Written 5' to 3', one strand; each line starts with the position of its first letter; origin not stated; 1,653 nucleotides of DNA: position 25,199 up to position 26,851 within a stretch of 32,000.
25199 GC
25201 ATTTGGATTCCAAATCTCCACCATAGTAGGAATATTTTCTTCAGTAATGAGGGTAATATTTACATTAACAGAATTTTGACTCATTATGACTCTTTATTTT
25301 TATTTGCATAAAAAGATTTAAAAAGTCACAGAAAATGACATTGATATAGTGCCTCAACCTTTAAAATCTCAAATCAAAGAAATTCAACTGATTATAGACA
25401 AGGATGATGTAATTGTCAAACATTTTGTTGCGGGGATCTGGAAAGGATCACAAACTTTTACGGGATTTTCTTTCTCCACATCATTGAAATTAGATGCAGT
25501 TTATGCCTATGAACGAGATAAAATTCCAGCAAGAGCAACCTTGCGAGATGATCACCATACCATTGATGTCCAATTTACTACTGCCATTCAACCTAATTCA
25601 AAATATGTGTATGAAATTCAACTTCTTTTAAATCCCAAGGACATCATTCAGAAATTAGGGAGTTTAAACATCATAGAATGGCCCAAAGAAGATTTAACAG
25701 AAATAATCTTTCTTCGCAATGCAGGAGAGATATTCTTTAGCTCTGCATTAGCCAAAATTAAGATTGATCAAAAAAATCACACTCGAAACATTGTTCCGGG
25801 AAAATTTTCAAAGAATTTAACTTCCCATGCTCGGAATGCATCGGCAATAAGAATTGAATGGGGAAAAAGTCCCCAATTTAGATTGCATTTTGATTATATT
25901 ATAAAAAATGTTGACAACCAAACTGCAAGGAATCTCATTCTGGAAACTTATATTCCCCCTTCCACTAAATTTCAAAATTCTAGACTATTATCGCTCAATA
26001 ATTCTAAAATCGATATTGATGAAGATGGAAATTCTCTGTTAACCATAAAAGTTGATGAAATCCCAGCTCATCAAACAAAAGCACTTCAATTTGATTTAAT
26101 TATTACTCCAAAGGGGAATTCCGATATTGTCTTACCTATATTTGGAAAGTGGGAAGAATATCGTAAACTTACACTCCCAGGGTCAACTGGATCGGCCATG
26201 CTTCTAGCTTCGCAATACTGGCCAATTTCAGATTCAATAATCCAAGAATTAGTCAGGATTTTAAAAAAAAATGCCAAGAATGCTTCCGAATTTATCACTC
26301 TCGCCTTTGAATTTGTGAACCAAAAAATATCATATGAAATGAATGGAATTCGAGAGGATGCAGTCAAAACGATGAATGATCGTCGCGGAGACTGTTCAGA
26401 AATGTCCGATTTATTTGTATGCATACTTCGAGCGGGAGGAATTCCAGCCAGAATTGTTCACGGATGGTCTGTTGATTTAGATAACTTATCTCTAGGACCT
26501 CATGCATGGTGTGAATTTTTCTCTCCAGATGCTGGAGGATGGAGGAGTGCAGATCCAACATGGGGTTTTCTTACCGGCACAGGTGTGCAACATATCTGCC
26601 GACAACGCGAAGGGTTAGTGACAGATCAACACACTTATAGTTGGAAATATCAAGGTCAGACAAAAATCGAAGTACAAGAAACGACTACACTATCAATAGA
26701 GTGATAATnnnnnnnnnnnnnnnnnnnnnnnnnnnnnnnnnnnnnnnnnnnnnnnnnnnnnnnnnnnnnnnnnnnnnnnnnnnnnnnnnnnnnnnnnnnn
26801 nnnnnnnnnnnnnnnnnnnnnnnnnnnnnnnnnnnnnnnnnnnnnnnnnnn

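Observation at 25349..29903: Translationally coupled transglutaminase-like Cys-His-Asp protein and SIR2-TPR giant: candidate two-gene NAD+-targeting conflict/signalling cassette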

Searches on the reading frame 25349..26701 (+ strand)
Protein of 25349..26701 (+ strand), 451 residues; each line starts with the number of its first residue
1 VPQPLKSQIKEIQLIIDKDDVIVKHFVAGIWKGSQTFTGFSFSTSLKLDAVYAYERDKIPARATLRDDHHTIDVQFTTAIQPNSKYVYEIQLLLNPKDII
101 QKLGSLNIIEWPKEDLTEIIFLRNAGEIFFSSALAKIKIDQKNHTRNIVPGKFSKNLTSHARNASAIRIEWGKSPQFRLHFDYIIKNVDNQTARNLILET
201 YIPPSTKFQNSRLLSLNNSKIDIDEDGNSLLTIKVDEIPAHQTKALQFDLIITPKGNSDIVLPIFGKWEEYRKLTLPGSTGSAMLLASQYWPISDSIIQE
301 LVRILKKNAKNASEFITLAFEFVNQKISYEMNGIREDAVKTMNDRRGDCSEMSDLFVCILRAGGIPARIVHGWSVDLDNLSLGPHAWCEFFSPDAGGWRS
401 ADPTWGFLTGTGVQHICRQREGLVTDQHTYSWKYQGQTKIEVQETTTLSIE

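Call 3: search_protein_families(library=pfam, proteins=[window:25349-26701:+], max_evalue=0.01)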
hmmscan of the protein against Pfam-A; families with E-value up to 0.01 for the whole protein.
window:25349-26701:+ (451 aa): 2 families
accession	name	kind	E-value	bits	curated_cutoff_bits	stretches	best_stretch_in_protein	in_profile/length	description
PF01841.26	Transglut_core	-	9.2e-18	64.9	23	1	303-403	5-108/108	Transglutaminase-like superfamily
PF13471.12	Transglut_core3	-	0.0018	18.6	26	1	345-389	54-96/117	Transglutaminase-like superfamily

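Call 4: search_protein_families(library=padloc, proteins=[window:25349-26701:+], max_evalue=0.01)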
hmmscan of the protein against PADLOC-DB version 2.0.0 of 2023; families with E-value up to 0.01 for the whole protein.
window:25349-26701:+ (451 aa): 0 families

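Call 9: search_protein_families(library=ncbifam, proteins=[window:25349-26701:+], max_evalue=0.01)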
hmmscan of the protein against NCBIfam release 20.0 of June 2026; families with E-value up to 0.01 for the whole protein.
window:25349-26701:+ (451 aa): 0 families

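Call 12: find_homologous_proteins(query=window:25349-26701:+)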
Query window:25349-26701:+ (451 aa): 37 proteins with E <= 0.001 among 4377 candidates.
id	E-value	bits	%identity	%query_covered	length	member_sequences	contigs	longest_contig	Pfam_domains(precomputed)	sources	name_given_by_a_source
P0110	0.0e+0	1033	100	100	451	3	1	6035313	PF01841.26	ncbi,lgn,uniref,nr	ncbi:hypothetical protein NEF87_001699 [Candidatus Lokiarchaeum ossiferum]|uniref:Transglutaminase-l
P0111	4.4e-272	920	88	100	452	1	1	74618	PF01841.26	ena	-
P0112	4.8e-234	795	77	99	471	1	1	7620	PF01841.26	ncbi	-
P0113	3.3e-170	585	57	98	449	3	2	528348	PF01841.26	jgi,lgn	jgi:hypothetical protein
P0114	1.5e-168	579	57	98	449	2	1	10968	PF01841.26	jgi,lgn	-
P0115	3.7e-167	575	56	99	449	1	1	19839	PF01841.26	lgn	-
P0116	6.6e-167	574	56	100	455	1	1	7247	PF01841.26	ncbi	-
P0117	1.2e-164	566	55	98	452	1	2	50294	PF01841.26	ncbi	ncbi:MAG: transglutaminase-like domain-containing protein [Promethearchaeota archaeon]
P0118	3.6e-163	561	53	98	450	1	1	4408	PF01841.26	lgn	-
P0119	1.3e-160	553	53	99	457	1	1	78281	PF01841.26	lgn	-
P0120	4.6e-159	548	53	99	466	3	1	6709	PF01841.26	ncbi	ncbi:MAG: transglutaminase-like domain-containing protein [Promethearchaeota archaeon]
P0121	1.7e-158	546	54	99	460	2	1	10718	PF01841.26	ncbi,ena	-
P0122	3.8e-158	545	52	99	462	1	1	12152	PF01841.26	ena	-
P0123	2.2e-157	542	53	98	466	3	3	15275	PF01841.26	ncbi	-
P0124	1.1e-153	530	55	95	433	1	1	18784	PF01841.26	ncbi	-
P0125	2.3e-153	529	55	95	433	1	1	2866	PF01841.26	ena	-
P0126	8.7e-153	527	55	95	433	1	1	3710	PF01841.26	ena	-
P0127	9.7e-153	527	54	95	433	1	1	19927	PF01841.26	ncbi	-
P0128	2.1e-152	526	52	99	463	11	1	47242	PF01841.26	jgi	jgi:hypothetical protein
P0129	1.1e-151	524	54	95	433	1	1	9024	PF01841.26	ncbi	-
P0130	1.4e-149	517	53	95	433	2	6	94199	PF01841.26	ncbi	ncbi:MAG: transglutaminase-like domain-containing protein [Promethearchaeota archaeon]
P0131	1.8e-149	516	51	98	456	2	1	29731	PF01841.26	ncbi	-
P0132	3.9e-149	515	54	95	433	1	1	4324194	PF01841.26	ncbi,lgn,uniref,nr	ncbi:transglutaminase family protein [Promethearchaeum syntrophicum]|uniref:Transglutaminase family 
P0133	5.2e-147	508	49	98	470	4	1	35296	PF01841.26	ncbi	ncbi:transglutaminase-like domain-containing protein [Candidatus Harpocratesius sp.]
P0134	6.7e-146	505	51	96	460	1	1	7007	PF01841.26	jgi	jgi:transglutaminase-like putative cysteine protease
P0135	8.7e-144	498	56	83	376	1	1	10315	PF01841.26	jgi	jgi:Transglutaminase-like superfamily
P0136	3.9e-140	486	49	98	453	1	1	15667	PF01841.26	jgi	jgi:hypothetical protein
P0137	1.3e-123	431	51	88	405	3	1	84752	PF01841.26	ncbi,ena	-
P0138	1.4e-120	421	52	78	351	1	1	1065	PF01841.26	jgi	jgi:hypothetical protein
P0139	5.0e-119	416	46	96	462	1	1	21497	PF01841.26,PF04473.19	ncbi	ncbi:MAG: transglutaminase-like domain-containing protein [Promethearchaeota archaeon]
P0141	1.6e-89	319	37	98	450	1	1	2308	PF01841.26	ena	-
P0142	6.3e-86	307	39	98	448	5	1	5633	PF01841.26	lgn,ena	-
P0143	5.6e-79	284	35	97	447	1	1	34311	PF01841.26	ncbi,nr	ncbi:MAG: transglutaminase domain-containing protein [Asgard group archaeon]|nr:transglutaminase dom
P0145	9.2e-18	82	29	49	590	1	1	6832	PF01841.26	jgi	-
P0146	6.9e-5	40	39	15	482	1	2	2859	PF01841.26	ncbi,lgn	ncbi:MAG: transglutaminase family protein [Nitrospinales bacterium]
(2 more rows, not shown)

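Call 14: find_encoding_contigs(protein=P0132, flank=8000, max_places=2)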
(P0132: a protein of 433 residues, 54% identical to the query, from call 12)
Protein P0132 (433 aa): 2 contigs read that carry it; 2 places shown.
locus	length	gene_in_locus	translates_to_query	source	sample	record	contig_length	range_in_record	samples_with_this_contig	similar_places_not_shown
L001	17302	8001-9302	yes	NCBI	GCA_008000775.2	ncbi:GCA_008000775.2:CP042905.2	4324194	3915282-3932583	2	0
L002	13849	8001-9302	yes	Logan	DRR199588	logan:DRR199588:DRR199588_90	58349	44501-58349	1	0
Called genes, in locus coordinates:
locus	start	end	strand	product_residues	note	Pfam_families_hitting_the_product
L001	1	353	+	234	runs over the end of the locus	-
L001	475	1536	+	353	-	PF17835:NOG1_N, PF00071:Ras (faint), PF00009:GTP_EFTU (faint), PF01926:MMR_HSR1, PF02421:FeoB_N, PF06858:NOG1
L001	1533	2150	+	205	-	PF13302:Acetyltransf_3, PF13420:Acetyltransf_4 (weak), PF00583:Acetyltransf_1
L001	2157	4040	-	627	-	PF02550:AcetylCoA_hydro, PF13336:AcetylCoA_hyd_C, PF13302:Acetyltransf_3 (weak), PF00583:Acetyltransf_1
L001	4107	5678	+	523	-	PF07690:MFS_1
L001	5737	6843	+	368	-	PF00266:Aminotran_5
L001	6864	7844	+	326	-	PF00389:2-Hacid_dh, PF02826:2-Hacid_dh_C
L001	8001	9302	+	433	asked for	PF01841:Transglut_core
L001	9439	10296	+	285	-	PF00106:adh_short, PF01370:Epimerase (weak), PF08659:KR, PF13561:adh_short_C2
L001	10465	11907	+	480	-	PF01523:PmbA_TldD_1st, PF19289:PmbA_TldD_3rd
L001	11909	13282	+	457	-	PF19289:PmbA_TldD_3rd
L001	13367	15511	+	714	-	PF02629:CoA_binding, PF13380:CoA_binding_2, PF13607:Succ_CoA_lig, PF19045:Ligase_CoA_2, PF08442:ATP-grasp_2 (weak), PF13549:ATP-grasp_5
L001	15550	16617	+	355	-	PF13500:AAA_26, PF07085:DRTGG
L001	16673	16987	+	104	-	PF03795:YCII (weak)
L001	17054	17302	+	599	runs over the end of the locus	-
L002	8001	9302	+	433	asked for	PF01841:Transglut_core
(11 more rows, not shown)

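Call 15: find_encoding_contigs(protein=P0113, flank=8000, max_places=2)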
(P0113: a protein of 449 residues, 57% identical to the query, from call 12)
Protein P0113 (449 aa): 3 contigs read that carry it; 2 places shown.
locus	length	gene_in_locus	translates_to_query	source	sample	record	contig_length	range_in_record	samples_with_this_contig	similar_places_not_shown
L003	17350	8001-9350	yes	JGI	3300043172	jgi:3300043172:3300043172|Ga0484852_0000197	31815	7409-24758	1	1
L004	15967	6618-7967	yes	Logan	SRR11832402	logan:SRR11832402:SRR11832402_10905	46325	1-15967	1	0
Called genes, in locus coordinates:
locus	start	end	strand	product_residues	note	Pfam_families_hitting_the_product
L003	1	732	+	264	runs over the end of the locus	-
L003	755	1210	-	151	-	PF03551:PadR, PF11494:Ta0938 (weak)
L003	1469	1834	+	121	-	-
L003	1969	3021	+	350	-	PF17835:NOG1_N, PF00009:GTP_EFTU (faint), PF01926:MMR_HSR1, PF02421:FeoB_N, PF06858:NOG1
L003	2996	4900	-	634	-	PF02550:AcetylCoA_hydro, PF13336:AcetylCoA_hyd_C, PF13302:Acetyltransf_3 (weak), PF00583:Acetyltransf_1 (weak)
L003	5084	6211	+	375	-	PF00266:Aminotran_5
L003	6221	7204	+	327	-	PF00389:2-Hacid_dh, PF02826:2-Hacid_dh_C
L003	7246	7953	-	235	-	-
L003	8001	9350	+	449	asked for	PF01841:Transglut_core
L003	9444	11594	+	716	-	PF02629:CoA_binding, PF13380:CoA_binding_2, PF13607:Succ_CoA_lig, PF19045:Ligase_CoA_2, PF08442:ATP-grasp_2 (weak), PF13549:ATP-grasp_5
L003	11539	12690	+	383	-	PF13500:AAA_26, PF07085:DRTGG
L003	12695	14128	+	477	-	PF02384:N6_Mtase (faint)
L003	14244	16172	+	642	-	-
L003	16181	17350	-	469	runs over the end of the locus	PF01136:Peptidase_U32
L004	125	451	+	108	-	-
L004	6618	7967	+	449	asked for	PF01841:Transglut_core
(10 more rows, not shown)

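Call 16: find_encoding_contigs(protein=P0111, flank=8000, max_places=2)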
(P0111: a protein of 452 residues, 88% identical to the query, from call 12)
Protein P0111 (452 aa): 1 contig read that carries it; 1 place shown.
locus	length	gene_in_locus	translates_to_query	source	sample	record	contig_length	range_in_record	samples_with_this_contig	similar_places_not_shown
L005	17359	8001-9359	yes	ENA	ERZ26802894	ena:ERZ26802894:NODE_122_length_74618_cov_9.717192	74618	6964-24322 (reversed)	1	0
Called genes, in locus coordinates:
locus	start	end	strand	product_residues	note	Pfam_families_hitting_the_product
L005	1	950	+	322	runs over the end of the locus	PF00571:CBS (weak)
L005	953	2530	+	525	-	PF17032:Zn_ribbon_15 (faint), PF12773:DZR (weak), PF13240:Zn_Ribbon_1 (weak), PF13248:Zn_ribbon_3 (weak)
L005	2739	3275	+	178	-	PF12675:DUF3795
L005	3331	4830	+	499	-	PF00144:Beta-lactamase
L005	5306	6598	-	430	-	PF00025:Arf (weak), PF01926:MMR_HSR1 (weak), PF04670:Gtr1_RagA, PF09439:SRPRB (faint)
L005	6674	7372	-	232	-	-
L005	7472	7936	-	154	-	PF00583:Acetyltransf_1, PF13673:Acetyltransf_10 (weak), PF13508:Acetyltransf_7 (weak)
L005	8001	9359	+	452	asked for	PF01841:Transglut_core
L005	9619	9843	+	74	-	-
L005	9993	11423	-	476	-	PF00860:Xan_ur_permease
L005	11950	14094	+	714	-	PF02629:CoA_binding, PF13380:CoA_binding_2, PF13607:Succ_CoA_lig, PF19045:Ligase_CoA_2, PF13549:ATP-grasp_5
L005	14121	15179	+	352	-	PF13500:AAA_26, PF07085:DRTGG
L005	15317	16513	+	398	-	-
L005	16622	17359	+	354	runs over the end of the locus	PF13500:AAA_26, PF07085:DRTGG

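Call 21: find_related_loci(query=A2, collection=genome_contigs, flank=8000)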
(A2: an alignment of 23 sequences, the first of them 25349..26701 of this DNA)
Query A2 (451 aa) in genome_contigs; peptide patterns used: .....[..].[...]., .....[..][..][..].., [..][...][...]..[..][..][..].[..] (x = any residue, [..] = any of these).
38 stretches matched a pattern; 16 encode a relative of the query (tblastn E <= 1e-3); 15 distinct loci.
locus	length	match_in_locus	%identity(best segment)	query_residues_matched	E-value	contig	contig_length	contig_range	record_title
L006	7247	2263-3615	56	1-450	3e-172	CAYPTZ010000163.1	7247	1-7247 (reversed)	MAG TPA_asm: uncultured archaeon isolate binchicken_co116_149 genome assembly, contig: NODE_12267_length_7247_cov_4.4784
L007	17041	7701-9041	55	7-450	1e-166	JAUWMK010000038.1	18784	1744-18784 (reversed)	MAG: Promethearchaeum sp. isolate CSMAG_2396 CSMAG_2396_k141_864464_length_18784_cov_6.9858, whole genome shotgun sequen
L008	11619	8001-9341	54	7-450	2e-164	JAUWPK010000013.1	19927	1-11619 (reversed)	MAG: Promethearchaeum sp. isolate CSMAG_2474 CSMAG_2474_k141_1380547_length_19927_cov_8.0000, whole genome shotgun seque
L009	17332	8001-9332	53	8-450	2e-164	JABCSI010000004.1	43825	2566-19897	MAG: Promethearchaeota archaeon isolate HM1_B6_4 NODE_192_length_43825_cov_0.592087, whole genome shotgun sequence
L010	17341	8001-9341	53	7-450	2e-161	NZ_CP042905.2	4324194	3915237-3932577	Promethearchaeum syntrophicum strain MK-D1 chromosome, complete genome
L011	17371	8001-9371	49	5-449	5e-155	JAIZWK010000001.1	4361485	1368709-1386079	MAG: Candidatus Harpocratesius repetitus isolate FW102 FWG169_LokiFW102v12_contig001_4361485bp, whole genome shotgun seq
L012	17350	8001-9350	51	8-451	1e-150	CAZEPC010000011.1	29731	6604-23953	MAG TPA_asm: uncultured archaeon isolate binchicken_co13_463 genome assembly, contig: NODE_1882_length_29731_cov_5.33296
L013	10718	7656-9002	54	5-450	9e-165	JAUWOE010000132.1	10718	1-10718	MAG: Promethearchaeum sp. isolate CSMAG_2442 CSMAG_2442_k141_1148763_length_10718_cov_8.0000, whole genome shotgun seque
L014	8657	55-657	63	248-448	9e-88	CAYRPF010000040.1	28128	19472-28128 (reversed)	MAG TPA_asm: uncultured archaeon isolate binchicken_co256_1 genome assembly, contig: NODE_2832_length_28128_cov_7.350265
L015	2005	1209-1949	46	19-265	6e-70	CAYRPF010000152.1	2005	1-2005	MAG TPA_asm: uncultured archaeon isolate binchicken_co256_1 genome assembly, contig: NODE_220066_length_2005_cov_7.26512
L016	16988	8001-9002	30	69-416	3e-47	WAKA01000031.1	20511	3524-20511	MAG: Candidatus Heimdallarchaeota archaeon isolate S012_26_esom k151_144190, whole genome shotgun sequence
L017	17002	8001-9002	29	69-416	4e-45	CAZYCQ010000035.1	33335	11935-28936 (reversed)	MAG TPA_asm: uncultured archaeon isolate SRP162660_co1_241 genome assembly, contig: NODE_320_length_33335_cov_9.576232,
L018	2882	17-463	46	305-450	2e-40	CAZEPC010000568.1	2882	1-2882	MAG TPA_asm: uncultured archaeon isolate binchicken_co13_463 genome assembly, contig: NODE_64883_length_2882_cov_4.06437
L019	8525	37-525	48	288-450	2e-46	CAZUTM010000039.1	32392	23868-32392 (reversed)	MAG TPA_asm: uncultured archaeon isolate SRP278314_co2_361 genome assembly, contig: NODE_1908_length_32392_cov_5.909917,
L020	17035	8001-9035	28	82-436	1e-30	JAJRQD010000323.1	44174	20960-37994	MAG: archaeon isolate Dive100_bin10.34 k141_1106505, whole genome shotgun sequence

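Call 55: find_encoding_contigs(protein=P0112, flank=8000, max_places=2)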
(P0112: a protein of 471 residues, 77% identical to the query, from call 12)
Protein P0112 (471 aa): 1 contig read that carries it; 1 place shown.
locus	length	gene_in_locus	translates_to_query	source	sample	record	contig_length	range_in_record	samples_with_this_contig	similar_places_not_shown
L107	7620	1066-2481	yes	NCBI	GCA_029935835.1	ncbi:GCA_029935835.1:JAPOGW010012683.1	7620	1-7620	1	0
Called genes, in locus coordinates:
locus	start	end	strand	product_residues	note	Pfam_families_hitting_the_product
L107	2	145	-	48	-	?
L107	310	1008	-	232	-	-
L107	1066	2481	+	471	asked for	PF01841:Transglut_core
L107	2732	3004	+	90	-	-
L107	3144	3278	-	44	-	-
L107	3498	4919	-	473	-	PF00860:Xan_ur_permease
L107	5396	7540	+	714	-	PF02629:CoA_binding, PF13380:CoA_binding_2, PF13607:Succ_CoA_lig, PF19045:Ligase_CoA_2, PF13549:ATP-grasp_5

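Call 58: predict_structure(alignment_id=A2)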
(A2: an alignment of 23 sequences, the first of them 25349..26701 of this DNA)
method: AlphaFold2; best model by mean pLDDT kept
length: 451 residues; sequences in the alignment: 23
mean_pLDDT: 84.9   pTM: 0.79
mean pLDDT of the five models: 84.9, 83.5, 82.8, 82.1, 79.4
residues with pLDDT >= 90: 202; 70-90: 198; 50-70: 40; < 50: 11
segments of 3 or more residues with pLDDT < 50: 1-5, 161-165
pLDDT, mean of each block of 10 residues (from residue 1): 54 92 93 89 91 92 95 93 92 93 90 83 88 79 87 65 63 91 94 93 83 85 80 93 94 79 79 89 87 95 94 87 83 85 89 93 91 83 83 82 67 64 58 92 91 85
secondary structure, 60 per line:
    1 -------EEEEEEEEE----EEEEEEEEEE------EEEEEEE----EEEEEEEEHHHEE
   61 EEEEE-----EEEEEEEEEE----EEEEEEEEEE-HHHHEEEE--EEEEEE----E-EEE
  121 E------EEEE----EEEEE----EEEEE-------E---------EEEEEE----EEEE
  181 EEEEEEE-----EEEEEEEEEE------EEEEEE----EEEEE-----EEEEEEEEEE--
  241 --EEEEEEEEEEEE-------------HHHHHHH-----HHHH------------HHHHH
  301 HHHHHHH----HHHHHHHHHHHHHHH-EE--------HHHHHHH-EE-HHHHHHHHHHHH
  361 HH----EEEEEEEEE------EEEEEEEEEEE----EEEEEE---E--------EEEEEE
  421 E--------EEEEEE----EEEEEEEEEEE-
elements in order: E8-16 E21-30 E37-43 E48-55 E59-65 E71-80 E85-94 H96-99 E100-103 E106-111 E118-121 E128-131 E136-140 E145-149 E167-172 E177-187 E193-202 E209-214 E219-223 E229-238 E243-254 H268-274 H280-283 H296-307 H312-326 H338-344 H349-362 E367-375 E382-392 E397-402 E415-421 E430-435 E440-450

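Call 62: fold_search(model_id=the predicted structure, library=pdb)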
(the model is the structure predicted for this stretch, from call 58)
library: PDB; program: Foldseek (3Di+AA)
matches with E <= 10: 1051; with E <= 0.001: 173
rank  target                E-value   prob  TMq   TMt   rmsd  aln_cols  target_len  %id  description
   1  3isr_A                7.9e-12  1.00  0.38  0.55   7.8       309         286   15  The Crystal Structure of a Putative Cysteine Protease from Cytophaga hutchinsonii to 1.9A (released 2009-09-08)
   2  3isr_C                7.9e-12  1.00  0.37  0.54   8.1       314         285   15  The Crystal Structure of a Putative Cysteine Protease from Cytophaga hutchinsonii to 1.9A (released 2009-09-08)
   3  3isr_B                2.1e-11  1.00  0.38  0.54   7.8       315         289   14  The Crystal Structure of a Putative Cysteine Protease from Cytophaga hutchinsonii to 1.9A (released 2009-09-08)
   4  3kd4_A                2.6e-09  1.00  0.22  0.20  22.2       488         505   10  CRYSTAL STRUCTURE OF A PUTATIVE PROTEASE (BDI_1141) FROM PARABACTEROIDES DISTASONIS ATCC 8503 AT 2.00 A RESOLUTION (released 2009-11-24)
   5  6s7o_E                5.9e-09  1.00  0.27  0.22  18.6       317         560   10  Cryo-EM structure of human oligosaccharyltransferase complex OST-A (released 2019-12-18)
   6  8b6l_O                5.9e-09  1.00  0.25  0.20  19.0       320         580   10  Subtomogram average of the human Sec61-TRAP-OSTA-translocon (released 2022-12-07)
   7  6s7t_E                1.7e-08  1.00  0.26  0.27  18.9       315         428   11  Cryo-EM structure of human oligosaccharyltransferase complex OST-B (released 2019-12-18)
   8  6g4h                  8.1e-08  1.00  0.26  0.39  13.6       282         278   16  Crystal structure of the periplasmic domain of TgpA from Pseudomonas aeruginosa bound to ethylmercury (released 2019-04-10)
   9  6ezn_A                1.1e-07  1.00  0.25  0.26  18.9       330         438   12  Cryo-EM structure of the yeast oligosaccharyltransferase (OST) complex (released 2018-01-17)
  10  7oci_A                2.0e-07  1.00  0.24  0.24  18.0       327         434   10  Cryo-EM structure of yeast Ost6p containing oligosaccharyltransferase complex (released 2022-02-16)
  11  6c26_1                3.8e-07  1.00  0.23  0.24  19.6       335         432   10  The Cryo-EM structure of a eukaryotic oligosaccharyl transferase complex (released 2018-01-31)
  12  8pn9_E                5.2e-07  1.00  0.26  0.22  19.4       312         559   10  Structure of human oligosaccharyltransferase OST-A complex bound to NGI-1 (released 2024-05-08)
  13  8agb_E                9.0e-07  1.00  0.25  0.25  18.3       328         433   10  Structure of yeast oligosaccharylransferase complex with lipid-linked oligosaccharide bound (released 2022-12-07)
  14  7pfs_B                1.6e-05  1.00  0.25  0.14   6.5       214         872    9  Crystal structure of ERAP2 aminopeptidase in complex with phosphinic pseudotripeptide ((1R)-1-Amino-3-phenylpropyl){2- (released 2022-01-26)
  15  7zyf_A                1.7e-05  1.00  0.25  0.15  11.6       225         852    9  Insulin regulated aminopeptidase (IRAP) in complex with a nanomolar alpha hydroxy beta amino acid based inhibitor. (released 2022-07-20)
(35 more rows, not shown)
